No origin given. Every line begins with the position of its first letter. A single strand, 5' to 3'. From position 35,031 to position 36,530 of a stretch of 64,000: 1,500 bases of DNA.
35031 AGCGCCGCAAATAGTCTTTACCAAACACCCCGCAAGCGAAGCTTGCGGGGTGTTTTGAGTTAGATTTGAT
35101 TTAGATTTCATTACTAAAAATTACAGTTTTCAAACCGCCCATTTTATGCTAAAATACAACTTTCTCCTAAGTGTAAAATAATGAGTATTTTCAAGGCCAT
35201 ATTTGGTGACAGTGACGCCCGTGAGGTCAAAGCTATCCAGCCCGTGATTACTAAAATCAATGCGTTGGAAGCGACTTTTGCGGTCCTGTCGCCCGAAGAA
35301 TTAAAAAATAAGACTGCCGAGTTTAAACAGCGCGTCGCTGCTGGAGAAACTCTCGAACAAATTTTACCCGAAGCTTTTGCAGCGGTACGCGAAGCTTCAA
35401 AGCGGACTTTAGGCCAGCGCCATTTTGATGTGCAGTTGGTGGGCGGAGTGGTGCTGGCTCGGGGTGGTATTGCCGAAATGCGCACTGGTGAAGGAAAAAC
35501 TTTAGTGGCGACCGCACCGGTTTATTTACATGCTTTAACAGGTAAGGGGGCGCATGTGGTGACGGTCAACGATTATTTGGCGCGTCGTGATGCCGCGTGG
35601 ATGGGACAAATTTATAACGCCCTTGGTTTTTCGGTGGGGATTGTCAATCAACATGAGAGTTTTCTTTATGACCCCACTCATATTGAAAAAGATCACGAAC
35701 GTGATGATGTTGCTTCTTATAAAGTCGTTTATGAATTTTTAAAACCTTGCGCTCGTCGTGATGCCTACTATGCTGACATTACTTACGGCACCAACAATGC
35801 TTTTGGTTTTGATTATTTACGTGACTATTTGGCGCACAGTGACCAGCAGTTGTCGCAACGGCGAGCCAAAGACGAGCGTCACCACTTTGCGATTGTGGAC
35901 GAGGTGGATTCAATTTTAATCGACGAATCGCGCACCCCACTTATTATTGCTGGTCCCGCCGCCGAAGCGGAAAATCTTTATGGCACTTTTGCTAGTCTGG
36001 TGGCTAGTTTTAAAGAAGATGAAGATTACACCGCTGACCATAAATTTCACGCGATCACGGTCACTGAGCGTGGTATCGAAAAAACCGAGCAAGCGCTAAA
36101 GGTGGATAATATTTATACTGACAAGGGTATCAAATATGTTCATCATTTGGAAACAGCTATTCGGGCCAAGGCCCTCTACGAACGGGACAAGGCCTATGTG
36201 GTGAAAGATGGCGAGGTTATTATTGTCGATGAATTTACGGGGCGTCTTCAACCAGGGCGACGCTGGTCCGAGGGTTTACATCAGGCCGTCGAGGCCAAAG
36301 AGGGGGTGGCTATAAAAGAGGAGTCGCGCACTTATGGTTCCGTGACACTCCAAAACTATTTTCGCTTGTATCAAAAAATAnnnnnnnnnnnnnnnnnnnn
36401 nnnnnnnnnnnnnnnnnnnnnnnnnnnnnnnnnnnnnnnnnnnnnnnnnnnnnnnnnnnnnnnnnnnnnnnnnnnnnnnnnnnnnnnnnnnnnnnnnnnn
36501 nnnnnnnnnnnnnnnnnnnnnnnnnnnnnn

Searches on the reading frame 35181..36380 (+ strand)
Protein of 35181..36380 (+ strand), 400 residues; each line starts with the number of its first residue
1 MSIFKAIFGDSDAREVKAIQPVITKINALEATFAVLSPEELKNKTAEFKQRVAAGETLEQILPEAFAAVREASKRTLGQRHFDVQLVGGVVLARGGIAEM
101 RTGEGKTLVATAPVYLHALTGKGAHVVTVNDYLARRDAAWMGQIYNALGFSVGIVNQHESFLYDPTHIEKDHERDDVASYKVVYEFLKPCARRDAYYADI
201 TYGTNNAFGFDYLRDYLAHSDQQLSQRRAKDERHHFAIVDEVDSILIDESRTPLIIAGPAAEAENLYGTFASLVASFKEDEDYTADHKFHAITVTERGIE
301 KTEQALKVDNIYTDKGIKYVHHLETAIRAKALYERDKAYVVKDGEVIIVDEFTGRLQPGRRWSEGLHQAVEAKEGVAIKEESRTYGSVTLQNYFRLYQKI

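Call 10: find_related_loci(query=window:35181-36380:+, collection=genome_contigs, flank=4000)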
Query window:35181-36380:+ (400 aa) in genome_contigs; peptide patterns used: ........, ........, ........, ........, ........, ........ (x = any residue, [..] = any of these).
600 stretches matched a pattern (row limit reached: there are more); 595 encode a relative of the query (tblastn E <= 1e-3); the best 80 are kept; 80 distinct loci.
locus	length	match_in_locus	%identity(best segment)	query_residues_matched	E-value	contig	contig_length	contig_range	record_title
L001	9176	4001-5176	66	4-400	0e+0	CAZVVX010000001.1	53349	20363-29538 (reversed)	MAG TPA_asm: uncultured Candidatus Saccharibacteria bacterium isolate SRP133034_co1_24 genome assembly, contig: NODE_402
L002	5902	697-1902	64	1-400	3e-178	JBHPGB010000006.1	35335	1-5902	Patescibacteria group bacterium isolate SAG AM-311-L09 NODE_6_length_35335_cov_32.468906, whole genome shotgun sequence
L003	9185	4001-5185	63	1-400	2e-177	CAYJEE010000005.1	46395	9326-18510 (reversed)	MAG TPA_asm: uncultured Candidatus Saccharibacteria bacterium isolate ERP123247_co1_78 genome assembly, contig: NODE_413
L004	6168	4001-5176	63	4-400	9e-178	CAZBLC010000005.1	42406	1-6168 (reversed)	MAG TPA_asm: uncultured Candidatus Saccharibacteria bacterium isolate SRP286056_co2_106 genome assembly, contig: NODE_10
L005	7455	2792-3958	64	7-400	1e-177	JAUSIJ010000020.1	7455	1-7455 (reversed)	MAG: bacterium isolate E14_metabat.bin.237 E14_k141_294350, whole genome shotgun sequence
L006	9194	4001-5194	64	4-400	9e-177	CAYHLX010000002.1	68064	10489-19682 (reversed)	MAG TPA_asm: uncultured Candidatus Saccharibacteria bacterium isolate ERP119705_co13_651 genome assembly, contig: NODE_4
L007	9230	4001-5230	61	1-400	6e-176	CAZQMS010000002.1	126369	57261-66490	MAG TPA_asm: uncultured Candidatus Saccharibacteria bacterium isolate SRP329715_co2_386 genome assembly, contig: NODE_26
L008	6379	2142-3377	61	7-400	2e-175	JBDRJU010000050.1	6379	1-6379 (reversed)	MAG: bacterium isolate MEGAHIT-group-1.670 k141_6551436, whole genome shotgun sequence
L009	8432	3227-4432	62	1-400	3e-173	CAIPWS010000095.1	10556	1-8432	uncultured bacterium isolate Umea2p3_bin-1408 genome assembly, contig: bin-1408:095/148, whole genome shotgun sequence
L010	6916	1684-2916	61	1-400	6e-173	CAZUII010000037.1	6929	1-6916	MAG TPA_asm: uncultured Candidatus Saccharibacteria bacterium isolate SRP342105_co1_365 genome assembly, contig: NODE_15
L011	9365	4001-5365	57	1-400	6e-172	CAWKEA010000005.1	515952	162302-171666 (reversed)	MAG: uncultured bacterium isolate MFD01223.bin.1.27 genome assembly, contig: contig_17561, whole genome shotgun sequence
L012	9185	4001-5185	63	1-400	3e-172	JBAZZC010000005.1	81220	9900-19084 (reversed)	MAG: Candidatus Paceibacterota bacterium isolate SO_2017_GW1_97 NODE_1827_length_81220_cov_1.506789_OW334_2017, whole ge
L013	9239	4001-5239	62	1-400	4e-172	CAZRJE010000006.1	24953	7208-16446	MAG TPA_asm: uncultured Candidatus Saccharibacteria bacterium isolate SRP135725_co1_380 genome assembly, contig: NODE_23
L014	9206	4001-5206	62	1-400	7e-171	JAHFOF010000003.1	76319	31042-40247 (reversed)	MAG: bacterium isolate nzgw498 NODE_413_length_76320_cov_3.899867, whole genome shotgun sequence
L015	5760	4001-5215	61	1-400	4e-171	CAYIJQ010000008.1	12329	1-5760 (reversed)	MAG TPA_asm: uncultured Candidatus Saccharibacteria bacterium isolate ERP119705_co24_1052 genome assembly, contig: NODE_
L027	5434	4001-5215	57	1-400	2e-157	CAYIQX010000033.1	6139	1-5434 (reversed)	MAG TPA_asm: uncultured Candidatus Saccharibacteria bacterium isolate ERP119705_co25_682 genome assembly, contig: NODE_1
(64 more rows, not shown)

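Call 32: find_related_loci(query=window:35181-36380:+, collection=metagenome_contigs, flank=2500)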
Query window:35181-36380:+ (400 aa) in metagenome_contigs; peptide patterns used: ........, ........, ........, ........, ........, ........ (x = any residue, [..] = any of these).
600 stretches matched a pattern (row limit reached: there are more); 589 encode a relative of the query (tblastn E <= 1e-3); the best 80 are kept; 80 distinct loci.
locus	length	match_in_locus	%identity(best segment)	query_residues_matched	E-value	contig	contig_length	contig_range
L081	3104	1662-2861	68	1-400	0e+0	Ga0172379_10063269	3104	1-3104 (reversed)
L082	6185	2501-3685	68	1-400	0e+0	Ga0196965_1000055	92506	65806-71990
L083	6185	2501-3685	65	1-400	0e+0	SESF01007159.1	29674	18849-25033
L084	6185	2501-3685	63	1-400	5e-180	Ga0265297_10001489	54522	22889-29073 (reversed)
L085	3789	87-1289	65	1-400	0e+0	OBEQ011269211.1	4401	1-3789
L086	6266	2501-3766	62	1-400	5e-180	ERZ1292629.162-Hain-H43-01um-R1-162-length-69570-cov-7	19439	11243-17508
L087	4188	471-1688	63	1-400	0e+0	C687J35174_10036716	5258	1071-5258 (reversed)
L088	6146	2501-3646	67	14-400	3e-179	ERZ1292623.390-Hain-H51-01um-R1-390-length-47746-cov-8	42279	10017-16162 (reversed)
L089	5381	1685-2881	63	1-400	6e-179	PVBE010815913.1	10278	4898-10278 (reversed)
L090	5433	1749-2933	62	1-400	5e-178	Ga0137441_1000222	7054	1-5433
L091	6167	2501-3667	64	12-400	5e-177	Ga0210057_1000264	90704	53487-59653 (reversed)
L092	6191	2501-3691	62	1-400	6e-176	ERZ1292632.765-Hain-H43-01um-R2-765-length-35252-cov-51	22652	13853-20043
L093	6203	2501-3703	62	1-400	1e-175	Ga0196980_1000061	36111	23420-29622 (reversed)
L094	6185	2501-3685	63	1-400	4e-175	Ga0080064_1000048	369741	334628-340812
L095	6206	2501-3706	61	1-400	6e-174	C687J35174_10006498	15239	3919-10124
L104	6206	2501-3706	61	1-400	8e-171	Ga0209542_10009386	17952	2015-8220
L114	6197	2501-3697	58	1-400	2e-159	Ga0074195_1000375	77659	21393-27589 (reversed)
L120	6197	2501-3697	57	1-400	7e-156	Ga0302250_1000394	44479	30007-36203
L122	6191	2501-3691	57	1-400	7e-154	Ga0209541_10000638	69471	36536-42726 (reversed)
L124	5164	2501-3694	57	1-400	3e-153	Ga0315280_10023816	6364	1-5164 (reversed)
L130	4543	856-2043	56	3-400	1e-150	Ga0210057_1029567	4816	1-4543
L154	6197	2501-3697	54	1-400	8e-137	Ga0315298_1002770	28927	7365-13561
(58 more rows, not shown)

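Call 78: search_protein_families(library=pfam, proteins=[L114:1787-2131:+, L120:1701-2045:+, L027:2390-2803:+, L095:2142-2480:+, L104:2163-2495:+, L124:2082-2453:+, L154:2161-2493:+, L130:534-860:+, L122:555-923:+, L027:3510-3914:+], max_evalue=0.001)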
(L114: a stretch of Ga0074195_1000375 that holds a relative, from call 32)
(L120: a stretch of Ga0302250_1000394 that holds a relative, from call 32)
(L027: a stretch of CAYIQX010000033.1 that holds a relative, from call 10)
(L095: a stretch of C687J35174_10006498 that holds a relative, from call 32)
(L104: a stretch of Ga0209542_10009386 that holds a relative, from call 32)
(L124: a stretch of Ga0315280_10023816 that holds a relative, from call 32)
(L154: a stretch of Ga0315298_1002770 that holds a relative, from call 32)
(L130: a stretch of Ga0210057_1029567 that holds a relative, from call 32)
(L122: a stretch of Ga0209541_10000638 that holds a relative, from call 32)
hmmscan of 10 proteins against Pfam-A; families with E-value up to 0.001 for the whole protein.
L114:1787-2131:+ (115 aa): 1 family
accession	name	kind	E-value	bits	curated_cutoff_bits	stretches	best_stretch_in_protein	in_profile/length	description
PF02482.25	Ribosomal_S30AE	-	9.7e-16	58.7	23.7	1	3-107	1-85/88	Sigma 54 modulation protein / S30EA ribosomal protein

L120:1701-2045:+ (115 aa): 1 family
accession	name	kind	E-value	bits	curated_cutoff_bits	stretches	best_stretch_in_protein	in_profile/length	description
PF02482.25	Ribosomal_S30AE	-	2.1e-15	57.6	23.7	1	3-109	1-87/88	Sigma 54 modulation protein / S30EA ribosomal protein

L027:2390-2803:+ (138 aa): 1 family
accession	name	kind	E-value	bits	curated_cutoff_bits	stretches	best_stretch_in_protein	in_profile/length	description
PF02482.25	Ribosomal_S30AE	-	2e-12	48.1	23.7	1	5-104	3-87/88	Sigma 54 modulation protein / S30EA ribosomal protein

L095:2142-2480:+ (113 aa): 1 family
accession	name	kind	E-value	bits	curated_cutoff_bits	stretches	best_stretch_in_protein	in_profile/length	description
PF02482.25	Ribosomal_S30AE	-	1.8e-13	51.4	23.7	1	5-104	1-88/88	Sigma 54 modulation protein / S30EA ribosomal protein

L104:2163-2495:+ (111 aa): 1 family
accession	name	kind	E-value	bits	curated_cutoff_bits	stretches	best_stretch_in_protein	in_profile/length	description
PF02482.25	Ribosomal_S30AE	-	8.1e-18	65.4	23.7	1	5-102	3-87/88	Sigma 54 modulation protein / S30EA ribosomal protein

L124:2082-2453:+ (124 aa): 1 family
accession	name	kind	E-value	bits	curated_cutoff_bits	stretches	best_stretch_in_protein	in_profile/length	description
PF02482.25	Ribosomal_S30AE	-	1.5e-15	58.2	23.7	1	11-107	1-87/88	Sigma 54 modulation protein / S30EA ribosomal protein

L154:2161-2493:+ (111 aa): 1 family
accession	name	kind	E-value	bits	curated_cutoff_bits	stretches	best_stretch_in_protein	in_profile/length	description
PF02482.25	Ribosomal_S30AE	-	4.8e-10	40.5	23.7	1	8-101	6-87/88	Sigma 54 modulation protein / S30EA ribosomal protein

L130:534-860:+ (109 aa): 1 family
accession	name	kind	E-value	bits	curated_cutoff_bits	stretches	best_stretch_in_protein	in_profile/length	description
PF02482.25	Ribosomal_S30AE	-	2.3e-13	51.1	23.7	1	3-103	1-87/88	Sigma 54 modulation protein / S30EA ribosomal protein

L122:555-923:+ (123 aa): 1 family
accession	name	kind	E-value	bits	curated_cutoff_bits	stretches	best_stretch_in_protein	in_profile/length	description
PF02482.25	Ribosomal_S30AE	-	3.2e-12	47.4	23.7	1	5-103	3-86/88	Sigma 54 modulation protein / S30EA ribosomal protein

L027:3510-3914:+ (135 aa): 1 family
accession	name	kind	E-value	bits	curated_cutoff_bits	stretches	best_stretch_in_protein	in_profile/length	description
PF02675.21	AdoMet_dc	-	1.3e-22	80.6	25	1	19-134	2-106/107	S-adenosylmethionine decarboxylase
